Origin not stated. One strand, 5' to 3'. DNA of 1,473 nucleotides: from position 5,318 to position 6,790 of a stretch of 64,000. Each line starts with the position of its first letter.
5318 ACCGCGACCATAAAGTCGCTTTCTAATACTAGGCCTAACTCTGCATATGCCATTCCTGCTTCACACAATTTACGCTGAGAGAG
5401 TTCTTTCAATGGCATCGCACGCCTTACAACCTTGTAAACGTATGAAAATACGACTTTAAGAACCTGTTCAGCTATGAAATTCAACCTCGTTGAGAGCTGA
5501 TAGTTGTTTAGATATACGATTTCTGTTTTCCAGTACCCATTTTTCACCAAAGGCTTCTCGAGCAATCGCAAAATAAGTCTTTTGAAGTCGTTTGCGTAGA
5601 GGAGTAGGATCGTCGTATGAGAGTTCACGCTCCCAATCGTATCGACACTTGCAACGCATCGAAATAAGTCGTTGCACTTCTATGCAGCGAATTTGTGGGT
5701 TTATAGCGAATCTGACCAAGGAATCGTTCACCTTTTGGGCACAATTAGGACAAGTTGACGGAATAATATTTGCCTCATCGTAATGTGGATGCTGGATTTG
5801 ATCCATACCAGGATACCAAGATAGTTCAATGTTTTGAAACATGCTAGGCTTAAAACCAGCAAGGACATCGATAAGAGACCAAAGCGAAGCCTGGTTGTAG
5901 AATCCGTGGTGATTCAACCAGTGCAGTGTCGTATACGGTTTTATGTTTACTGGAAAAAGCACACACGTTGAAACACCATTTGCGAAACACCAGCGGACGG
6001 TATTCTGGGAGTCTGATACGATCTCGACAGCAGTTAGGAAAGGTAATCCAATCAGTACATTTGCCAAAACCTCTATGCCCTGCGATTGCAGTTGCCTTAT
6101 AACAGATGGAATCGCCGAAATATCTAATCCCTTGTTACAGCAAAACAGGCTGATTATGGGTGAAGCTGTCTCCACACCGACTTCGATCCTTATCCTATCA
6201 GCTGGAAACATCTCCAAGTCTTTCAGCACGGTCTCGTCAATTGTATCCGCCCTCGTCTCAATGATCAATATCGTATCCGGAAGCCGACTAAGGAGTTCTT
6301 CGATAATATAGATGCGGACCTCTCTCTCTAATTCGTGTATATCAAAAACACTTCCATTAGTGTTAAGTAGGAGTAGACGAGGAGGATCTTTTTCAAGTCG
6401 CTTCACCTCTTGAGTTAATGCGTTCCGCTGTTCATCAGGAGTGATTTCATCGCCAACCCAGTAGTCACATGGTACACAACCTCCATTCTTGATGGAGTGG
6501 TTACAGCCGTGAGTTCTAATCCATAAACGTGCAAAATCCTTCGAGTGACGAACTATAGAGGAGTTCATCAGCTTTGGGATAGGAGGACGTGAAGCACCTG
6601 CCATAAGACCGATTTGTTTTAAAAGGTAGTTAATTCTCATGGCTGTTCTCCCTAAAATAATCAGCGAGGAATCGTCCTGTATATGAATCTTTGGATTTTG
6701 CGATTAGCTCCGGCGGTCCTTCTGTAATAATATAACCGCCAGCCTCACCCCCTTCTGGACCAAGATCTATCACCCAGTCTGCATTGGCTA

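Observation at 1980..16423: Thirteen-gene, translationally coupled, ACP-centred biosynthetic operon without NRPS/PKS megasynthases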

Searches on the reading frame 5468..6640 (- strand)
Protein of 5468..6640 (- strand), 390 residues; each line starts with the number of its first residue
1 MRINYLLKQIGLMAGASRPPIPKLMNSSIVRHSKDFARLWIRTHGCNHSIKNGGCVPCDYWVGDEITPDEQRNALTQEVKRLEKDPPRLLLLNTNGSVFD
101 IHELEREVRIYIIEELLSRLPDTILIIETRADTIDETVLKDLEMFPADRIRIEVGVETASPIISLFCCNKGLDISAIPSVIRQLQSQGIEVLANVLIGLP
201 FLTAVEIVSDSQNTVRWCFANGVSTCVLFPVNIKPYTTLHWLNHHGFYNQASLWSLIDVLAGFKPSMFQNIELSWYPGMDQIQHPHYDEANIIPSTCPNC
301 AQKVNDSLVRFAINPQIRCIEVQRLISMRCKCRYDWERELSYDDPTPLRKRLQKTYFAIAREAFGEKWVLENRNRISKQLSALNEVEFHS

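Call 3: search_protein_families(library=pfam, proteins=[window:5468-6640:-])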
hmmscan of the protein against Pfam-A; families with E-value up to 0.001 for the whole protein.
window:5468-6640:- (390 aa): 1 family
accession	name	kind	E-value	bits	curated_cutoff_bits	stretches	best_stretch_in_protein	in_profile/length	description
PF04055.27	Radical_SAM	-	3.1e-05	24.6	29.5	1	41-207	2-159/166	Radical SAM superfamily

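Call 5: search_protein_families(library=ncbifam, proteins=[window:5468-6640:-], max_evalue=0.01)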
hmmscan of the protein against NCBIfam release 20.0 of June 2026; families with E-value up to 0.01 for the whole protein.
window:5468-6640:- (390 aa): 4 families
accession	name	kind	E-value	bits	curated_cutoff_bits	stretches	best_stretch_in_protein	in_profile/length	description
TIGR01210.1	TIGR01210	equivalog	4.3e-32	111.6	212.15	1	40-341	19-304/313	archaeosine biosynthesis radical SAM protein RaSEA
TIGR01212.1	TIGR01212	equivalog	9.3e-08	31.5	180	1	114-211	101-199/302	tRNA modification radical SAM protein MnmL/YtqA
NF033070.1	rSAM_AprD4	equivalog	7.1e-05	21.9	500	1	125-209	276-358/456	AprD4 family radical SAM diol-dehydratase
NF050148.1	rSAM_ApyD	equivalog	0.0066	14.9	750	1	128-203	280-352/645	RiPP biosynthesis radical SAM protein ApyD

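Call 11: find_homologous_proteins(query=window:5468-6640:-, max_evalue=0.00001)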
Query window:5468-6640:- (390 aa): 17 proteins with E <= 0.00001 among 3088 candidates.
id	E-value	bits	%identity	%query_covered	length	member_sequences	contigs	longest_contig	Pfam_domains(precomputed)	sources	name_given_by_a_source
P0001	6.4e-268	906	100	100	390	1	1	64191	-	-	-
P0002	3.6e-206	703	75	100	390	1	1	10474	PF04055.28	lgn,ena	-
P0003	3.7e-180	617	68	100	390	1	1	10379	-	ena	-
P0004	1.5e-136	474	52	99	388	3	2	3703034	-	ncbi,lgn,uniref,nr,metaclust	ncbi:protein of unknown function [Maridesulfovibrio hydrothermalis AM13 = DSM 14728]|uniref:Elp3/Mia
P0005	2.8e-130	453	51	97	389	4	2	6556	PF04055.28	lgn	-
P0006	1.4e-121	424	48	98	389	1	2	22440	-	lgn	-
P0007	3.1e-106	374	44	97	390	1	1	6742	-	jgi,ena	-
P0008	6.3e-106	373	44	95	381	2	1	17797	PF04055.28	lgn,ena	-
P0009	1.4e-104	368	43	98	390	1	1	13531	-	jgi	jgi:radical SAM enzyme (TIGR01210 family)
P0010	2.1e-74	269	36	96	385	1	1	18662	PF04055.28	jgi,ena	-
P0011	2.2e-61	226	34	97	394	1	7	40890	PF04055.28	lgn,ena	-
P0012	4.0e-60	222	32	98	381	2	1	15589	PF04055.28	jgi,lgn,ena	-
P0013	1.4e-55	207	33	97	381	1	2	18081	PF04055.28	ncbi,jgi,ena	-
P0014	3.2e-55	206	32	97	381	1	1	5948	PF04055.28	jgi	-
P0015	8.6e-54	201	32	97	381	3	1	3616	-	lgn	-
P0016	1.3e-49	187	33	76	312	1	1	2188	-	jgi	jgi:radical SAM enzyme (TIGR01210 family)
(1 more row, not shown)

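Call 12: find_encoding_contigs(protein=P0004, flank=10000, max_places=2)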
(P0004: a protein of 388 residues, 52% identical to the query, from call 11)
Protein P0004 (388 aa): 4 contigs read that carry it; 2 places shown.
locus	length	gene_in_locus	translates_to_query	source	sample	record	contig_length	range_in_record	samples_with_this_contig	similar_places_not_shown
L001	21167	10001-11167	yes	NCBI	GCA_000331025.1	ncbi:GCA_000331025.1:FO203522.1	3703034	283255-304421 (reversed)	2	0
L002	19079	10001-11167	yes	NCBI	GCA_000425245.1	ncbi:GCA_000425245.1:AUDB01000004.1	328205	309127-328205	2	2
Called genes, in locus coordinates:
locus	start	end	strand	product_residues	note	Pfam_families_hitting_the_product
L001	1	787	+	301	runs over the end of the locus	PF02540:NAD_synthase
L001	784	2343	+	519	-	PF00501:AMP-binding, PF13193:AMP-binding_C (weak)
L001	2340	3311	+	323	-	-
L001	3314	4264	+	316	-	PF08541:ACP_syn_III_C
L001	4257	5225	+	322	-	PF04055:Radical_SAM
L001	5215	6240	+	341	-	PF00291:PALP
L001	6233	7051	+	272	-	-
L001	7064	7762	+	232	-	-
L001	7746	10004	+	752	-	PF02463:SMC_N (faint), PF03193:RsgA_GTPase (faint), PF13175:AAA_15 (faint), PF13191:AAA_16 (faint), PF13401:AAA_22 (faint), PF13555:AAA_29 (faint), PF20703:nSTAND1 (faint), PF00005:ABC_tran, +4 more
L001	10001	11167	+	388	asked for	-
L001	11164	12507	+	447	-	-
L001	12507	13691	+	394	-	PF04055:Radical_SAM (faint)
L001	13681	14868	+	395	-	-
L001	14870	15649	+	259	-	PF01209:Ubie_methyltran, PF02353:CMAS (weak), PF13489:Methyltransf_23 (weak), PF08241:Methyltransf_11, PF08242:Methyltransf_12, PF13649:Methyltransf_25, PF13847:Methyltransf_31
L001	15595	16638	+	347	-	-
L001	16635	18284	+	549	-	PF00278:Orn_DAP_Arg_deC, PF01168:Ala_racemase_N (weak), PF02784:Orn_Arg_deC_N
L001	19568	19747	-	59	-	-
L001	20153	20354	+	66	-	-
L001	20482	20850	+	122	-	PF00437:T2SSE (weak)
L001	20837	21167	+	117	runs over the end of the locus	PF00437:T2SSE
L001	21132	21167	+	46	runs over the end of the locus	-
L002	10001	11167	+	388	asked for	-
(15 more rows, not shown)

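Call 13: find_encoding_contigs(protein=P0002, flank=10000, max_places=2)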
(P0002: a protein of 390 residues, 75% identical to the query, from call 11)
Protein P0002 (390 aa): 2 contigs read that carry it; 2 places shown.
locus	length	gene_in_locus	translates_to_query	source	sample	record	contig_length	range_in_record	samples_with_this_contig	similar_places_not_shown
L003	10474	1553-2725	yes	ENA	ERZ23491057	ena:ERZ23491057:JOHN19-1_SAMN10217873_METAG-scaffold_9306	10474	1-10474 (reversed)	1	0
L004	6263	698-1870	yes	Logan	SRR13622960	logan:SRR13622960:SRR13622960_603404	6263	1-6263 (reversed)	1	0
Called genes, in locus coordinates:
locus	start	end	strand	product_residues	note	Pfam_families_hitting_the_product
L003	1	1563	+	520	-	?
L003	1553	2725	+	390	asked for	PF04055:Radical_SAM (weak)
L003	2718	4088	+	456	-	-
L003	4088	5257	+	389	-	-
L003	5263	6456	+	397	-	-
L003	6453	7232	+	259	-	PF08241:Methyltransf_11, PF08242:Methyltransf_12 (weak), PF13649:Methyltransf_25, PF13847:Methyltransf_31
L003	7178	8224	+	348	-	-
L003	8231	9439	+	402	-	PF00278:Orn_DAP_Arg_deC, PF01168:Ala_racemase_N (weak), PF02784:Orn_Arg_deC_N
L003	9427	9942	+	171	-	-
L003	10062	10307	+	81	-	-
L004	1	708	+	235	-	?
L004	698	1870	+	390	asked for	PF04055:Radical_SAM (weak)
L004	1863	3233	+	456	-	-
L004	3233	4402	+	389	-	-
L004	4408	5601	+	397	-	-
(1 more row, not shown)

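Call 14: find_encoding_contigs(protein=P0011, flank=10000, max_places=1)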
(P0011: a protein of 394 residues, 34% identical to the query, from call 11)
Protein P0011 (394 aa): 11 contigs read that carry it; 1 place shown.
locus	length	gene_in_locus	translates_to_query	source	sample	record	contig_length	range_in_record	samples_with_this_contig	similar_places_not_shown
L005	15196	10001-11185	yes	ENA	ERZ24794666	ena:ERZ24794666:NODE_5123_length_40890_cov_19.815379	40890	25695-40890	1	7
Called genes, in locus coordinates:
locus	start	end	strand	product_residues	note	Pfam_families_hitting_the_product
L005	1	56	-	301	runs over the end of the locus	-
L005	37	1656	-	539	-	-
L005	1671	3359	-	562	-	-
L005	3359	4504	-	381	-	PF13433:Peripla_BP_5 (weak), PF13458:Peripla_BP_6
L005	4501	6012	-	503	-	PF00005:ABC_tran, PF02367:TsaE (faint), PF03193:RsgA_GTPase (faint), PF13191:AAA_16 (faint), PF13476:AAA_23 (faint), PF13481:AAA_25 (faint), PF13555:AAA_29 (faint), PF00005:ABC_tran, +2 more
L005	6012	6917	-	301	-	PF02653:BPD_transp_2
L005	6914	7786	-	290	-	PF02653:BPD_transp_2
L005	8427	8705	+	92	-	-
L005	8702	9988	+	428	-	PF04055:Radical_SAM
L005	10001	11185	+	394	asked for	PF04055:Radical_SAM (weak)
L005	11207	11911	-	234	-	-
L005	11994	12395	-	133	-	-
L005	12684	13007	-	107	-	-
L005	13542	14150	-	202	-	PF22075:DUF6939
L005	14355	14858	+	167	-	PF00149:Metallophos, PF12850:Metallophos_2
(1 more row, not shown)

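Call 15: find_encoding_contigs(protein=P0006, flank=10000, max_places=1)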
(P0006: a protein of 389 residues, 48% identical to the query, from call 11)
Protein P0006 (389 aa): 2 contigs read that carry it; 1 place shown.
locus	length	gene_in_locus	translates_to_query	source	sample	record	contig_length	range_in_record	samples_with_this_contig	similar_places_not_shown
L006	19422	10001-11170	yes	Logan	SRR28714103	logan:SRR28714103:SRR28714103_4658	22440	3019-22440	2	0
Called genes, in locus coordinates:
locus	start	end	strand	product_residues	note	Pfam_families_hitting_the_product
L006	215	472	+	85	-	-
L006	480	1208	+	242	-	-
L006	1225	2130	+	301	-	PF02540:NAD_synthase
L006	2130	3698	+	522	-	PF00501:AMP-binding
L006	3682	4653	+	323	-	-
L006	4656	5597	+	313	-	PF08541:ACP_syn_III_C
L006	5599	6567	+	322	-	PF13353:Fer4_12 (weak), PF04055:Radical_SAM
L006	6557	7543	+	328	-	PF00291:PALP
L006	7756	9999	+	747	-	PF02463:SMC_N (faint), PF03193:RsgA_GTPase (faint), PF13175:AAA_15 (faint), PF13191:AAA_16 (faint), PF13304:AAA_21 (faint), PF13401:AAA_22 (faint), PF13555:AAA_29 (faint), PF00005:ABC_tran (weak), +2 more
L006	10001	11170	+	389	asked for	-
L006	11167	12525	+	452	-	-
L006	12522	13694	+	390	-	PF04055:Radical_SAM (weak)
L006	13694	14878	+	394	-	PF04055:Radical_SAM (weak)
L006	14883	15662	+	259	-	PF01209:Ubie_methyltran (weak), PF13489:Methyltransf_23 (faint), PF08241:Methyltransf_11, PF08242:Methyltransf_12, PF13649:Methyltransf_25, PF13847:Methyltransf_31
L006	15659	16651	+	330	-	-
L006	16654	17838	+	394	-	PF00278:Orn_DAP_Arg_deC, PF02784:Orn_Arg_deC_N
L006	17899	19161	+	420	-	-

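Call 16: find_encoding_contigs(protein=P0013, flank=10000, max_places=1)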
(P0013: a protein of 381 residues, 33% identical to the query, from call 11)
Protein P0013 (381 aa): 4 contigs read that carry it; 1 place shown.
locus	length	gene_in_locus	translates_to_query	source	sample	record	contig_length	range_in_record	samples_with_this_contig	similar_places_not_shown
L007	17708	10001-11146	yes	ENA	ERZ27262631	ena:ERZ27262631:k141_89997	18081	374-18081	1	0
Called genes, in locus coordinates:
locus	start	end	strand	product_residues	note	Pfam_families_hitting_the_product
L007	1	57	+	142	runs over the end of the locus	?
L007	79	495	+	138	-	-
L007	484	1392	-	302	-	PF02219:MTHFR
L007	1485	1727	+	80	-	PF00550:PP-binding (weak)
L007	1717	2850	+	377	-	-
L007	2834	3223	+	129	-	-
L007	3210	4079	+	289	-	PF02540:NAD_synthase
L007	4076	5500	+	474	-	PF00501:AMP-binding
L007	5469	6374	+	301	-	-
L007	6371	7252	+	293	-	PF08541:ACP_syn_III_C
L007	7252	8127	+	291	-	PF04055:Radical_SAM, PF13353:Fer4_12 (weak)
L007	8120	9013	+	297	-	PF00291:PALP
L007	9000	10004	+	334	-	-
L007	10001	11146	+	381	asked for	PF04055:Radical_SAM (weak)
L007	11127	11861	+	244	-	PF01209:Ubie_methyltran, PF10294:Methyltransf_16 (weak), PF02353:CMAS (weak), PF05175:MTS (weak), PF08241:Methyltransf_11, PF08242:Methyltransf_12, PF13649:Methyltransf_25, PF13847:Methyltransf_31, +2 more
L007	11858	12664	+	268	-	-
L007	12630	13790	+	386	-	PF00278:Orn_DAP_Arg_deC, PF02784:Orn_Arg_deC_N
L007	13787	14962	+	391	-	PF05496:RuvB_N, PF14532:Sigma54_activ_2 (weak), PF13173:AAA_14, PF20720:nSTAND3 (weak), PF00004:AAA, PF00910:RNA_helicase (weak), PF16193:AAA_assoc_2, PF12002:MgsA_C, +3 more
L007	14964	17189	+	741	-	PF02463:SMC_N (faint), PF03193:RsgA_GTPase (faint), PF13175:AAA_15 (faint), PF13191:AAA_16 (faint), PF13555:AAA_29 (faint), PF20703:nSTAND1 (faint), PF20720:nSTAND3 (faint), PF00005:ABC_tran, +2 more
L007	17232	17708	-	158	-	?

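Call 21: find_related_loci(query=A1, collection=genome_contigs, flank=10000)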
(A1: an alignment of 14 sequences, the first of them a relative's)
Query A1 (390 aa) in genome_contigs; peptide patterns used: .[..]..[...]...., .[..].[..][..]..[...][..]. (x = any residue, [..] = any of these).
42 stretches matched a pattern; 10 encode a relative of the query (tblastn E <= 1e-3); 10 distinct loci.
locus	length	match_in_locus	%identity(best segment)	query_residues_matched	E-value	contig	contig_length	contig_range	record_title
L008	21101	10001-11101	35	1-368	2e-75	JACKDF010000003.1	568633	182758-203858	MAG: Deferribacteres bacterium isolate HK-STAS-KSB1-2 HK-STAS-KSB1-2_3, whole genome shotgun sequence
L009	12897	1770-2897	28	2-385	2e-38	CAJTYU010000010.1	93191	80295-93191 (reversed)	MAG TPA_asm: uncultured Dorea sp. isolate MGBC119866 genome assembly, contig: MGBC119866.10, whole genome shotgun sequen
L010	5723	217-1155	28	51-367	2e-37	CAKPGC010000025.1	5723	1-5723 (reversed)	MAG: uncultured Clostridia bacterium isolate REFINED_METABAT215_TOP10_CONTIGS_1500_ASSEMBLY_K77_MERGED__Hadza_PheChl_Fib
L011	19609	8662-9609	30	20-335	2e-37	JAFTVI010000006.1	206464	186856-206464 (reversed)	MAG: Clostridia bacterium isolate RGIG4183 Roe_deer_Colon-2__c773, whole genome shotgun sequence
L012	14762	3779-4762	28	6-333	3e-37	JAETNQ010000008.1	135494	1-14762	MAG: Lachnospiraceae bacterium isolate S10_Bin3 scaffold_301_3, whole genome shotgun sequence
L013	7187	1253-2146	29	6-311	2e-34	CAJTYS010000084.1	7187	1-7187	MAG TPA_asm: uncultured Eubacteriales bacterium isolate MGBC119074 genome assembly, contig: MGBC119074.84, whole genome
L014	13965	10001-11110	31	4-382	7e-50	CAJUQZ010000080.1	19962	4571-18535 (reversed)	MAG TPA_asm: uncultured Lachnospiraceae bacterium isolate MGBC166178 genome assembly, contig: MGBC166178.80, whole genom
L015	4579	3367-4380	30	4-359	2e-32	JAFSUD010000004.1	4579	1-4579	MAG: Synergistaceae bacterium isolate RGIG3476 Goat_Rumen.Co__c64313, whole genome shotgun sequence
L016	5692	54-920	28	6-300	7e-28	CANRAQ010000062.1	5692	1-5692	MAG: uncultured Bacilli bacterium isolate Lapin-016__bin43 genome assembly, contig: Lapin-016__NODE_13495_length_5692_co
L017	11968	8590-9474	26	53-347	5e-22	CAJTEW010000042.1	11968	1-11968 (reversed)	Lachnospiraceae bacterium isolate C63_86_CO_BP genome assembly, contig: MGBC000179.42, whole genome shotgun sequence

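Call 34: find_encoding_contigs(protein=P0001, flank=1000, max_places=3)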
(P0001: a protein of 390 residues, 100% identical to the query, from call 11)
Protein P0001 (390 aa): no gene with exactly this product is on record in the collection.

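Call 35: find_encoding_contigs(protein=P0003, flank=10000, max_places=2)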
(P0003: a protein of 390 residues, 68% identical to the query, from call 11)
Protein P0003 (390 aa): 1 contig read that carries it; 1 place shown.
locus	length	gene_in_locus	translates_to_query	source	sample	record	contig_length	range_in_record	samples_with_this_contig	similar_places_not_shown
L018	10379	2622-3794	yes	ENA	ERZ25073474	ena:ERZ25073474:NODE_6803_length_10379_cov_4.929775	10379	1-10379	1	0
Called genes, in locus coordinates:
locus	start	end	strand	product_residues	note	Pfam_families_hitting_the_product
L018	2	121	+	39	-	?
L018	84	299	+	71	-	-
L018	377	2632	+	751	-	PF02463:SMC_N (faint), PF03193:RsgA_GTPase (faint), PF13191:AAA_16 (faint), PF13304:AAA_21 (faint), PF13555:AAA_29 (faint), PF20703:nSTAND1 (faint), PF00005:ABC_tran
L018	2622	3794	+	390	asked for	-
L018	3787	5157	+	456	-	-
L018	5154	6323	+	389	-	-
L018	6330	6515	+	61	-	-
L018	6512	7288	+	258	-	PF08241:Methyltransf_11, PF08242:Methyltransf_12 (weak), PF13649:Methyltransf_25, PF13847:Methyltransf_31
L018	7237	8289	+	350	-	-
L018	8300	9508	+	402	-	PF00278:Orn_DAP_Arg_deC, PF02784:Orn_Arg_deC_N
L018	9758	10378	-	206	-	?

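Call 44: search_protein_families(library=pfam, proteins=[L006:11167-12525:+, L006:12522-13694:+, L006:13694-14878:+, L001:6233-7051:+, L001:7064-7762:+, L007:1717-2850:+, L007:2834-3223:+, L007:9000-10004:+, L006:17899-19161:+, L003:9427-9942:+], max_evalue=0.01)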
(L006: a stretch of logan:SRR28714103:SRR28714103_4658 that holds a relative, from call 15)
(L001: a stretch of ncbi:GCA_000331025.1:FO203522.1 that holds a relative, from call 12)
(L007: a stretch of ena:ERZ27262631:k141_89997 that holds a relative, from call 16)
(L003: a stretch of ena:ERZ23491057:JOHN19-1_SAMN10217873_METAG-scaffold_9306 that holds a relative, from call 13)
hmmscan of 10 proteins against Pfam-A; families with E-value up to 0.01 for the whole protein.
L006:11167-12525:+ (452 aa): 3 families
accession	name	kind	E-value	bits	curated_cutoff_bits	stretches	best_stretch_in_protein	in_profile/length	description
PF14397.11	ATPgrasp_ST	-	1.3e-05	25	31.4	0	148-226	12-91/278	Sugar-transfer associated ATP-grasp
PF02655.19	ATP-grasp_3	-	0.00081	20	23.2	1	192-344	26-156/160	ATP-grasp domain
PF02786.22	CPSase_L_D2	-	0.0027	17.7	19.8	0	180-351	22-186/211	Carbamoyl-phosphate synthase L chain, ATP binding domain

L006:12522-13694:+ (390 aa): 2 families
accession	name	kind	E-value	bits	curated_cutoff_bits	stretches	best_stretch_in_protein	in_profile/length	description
PF04055.27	Radical_SAM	-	3.5e-07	31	29.5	1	47-208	4-158/166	Radical SAM superfamily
PF16199.10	Radical_SAM_C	-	0.00022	21.7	31.9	1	230-269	6-45/85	Radical_SAM C-terminal domain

L006:13694-14878:+ (394 aa): 1 family
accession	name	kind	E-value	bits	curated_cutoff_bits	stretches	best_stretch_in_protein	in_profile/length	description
PF04055.27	Radical_SAM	-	2.8e-07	31.3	29.5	1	65-220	10-162/166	Radical SAM superfamily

L001:6233-7051:+ (272 aa): 1 family
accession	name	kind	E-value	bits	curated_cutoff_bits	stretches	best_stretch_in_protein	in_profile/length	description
PF05014.21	Nuc_deoxyrib_tr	-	0.00019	22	28.8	1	58-117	50-104/117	Nucleoside 2-deoxyribosyltransferase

L001:7064-7762:+ (232 aa): 1 family
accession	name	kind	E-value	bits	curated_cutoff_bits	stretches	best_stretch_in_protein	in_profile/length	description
PF18748.7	HMUDK_HMUD1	-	0.0012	18.9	27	0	5-38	52-85/196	5-hmdU DNA kinase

L007:1717-2850:+ (377 aa): 1 family
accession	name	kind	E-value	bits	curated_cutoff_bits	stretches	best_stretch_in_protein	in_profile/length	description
PF04055.27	Radical_SAM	-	4.2e-05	24.2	29.5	1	44-198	3-151/166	Radical SAM superfamily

L007:2834-3223:+ (129 aa): 0 families

L007:9000-10004:+ (334 aa): 0 families

L006:17899-19161:+ (420 aa): 2 families
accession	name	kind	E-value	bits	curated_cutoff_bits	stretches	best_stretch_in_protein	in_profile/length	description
PF13353.11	Fer4_12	-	0.00022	22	22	1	138-198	13-72/137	4Fe-4S single cluster domain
PF04055.27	Radical_SAM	-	0.00025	21.7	29.5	1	140-218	7-86/166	Radical SAM superfamily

L003:9427-9942:+ (171 aa): 2 families
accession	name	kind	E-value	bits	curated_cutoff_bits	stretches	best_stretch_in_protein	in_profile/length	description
PF13508.13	Acetyltransf_7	-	0.00099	19.9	27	1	74-120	3-50/84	Acetyltransferase (GNAT) domain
PF00583.31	Acetyltransf_1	-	0.0048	17.6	20.7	1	74-115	33-76/116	Acetyltransferase (GNAT) family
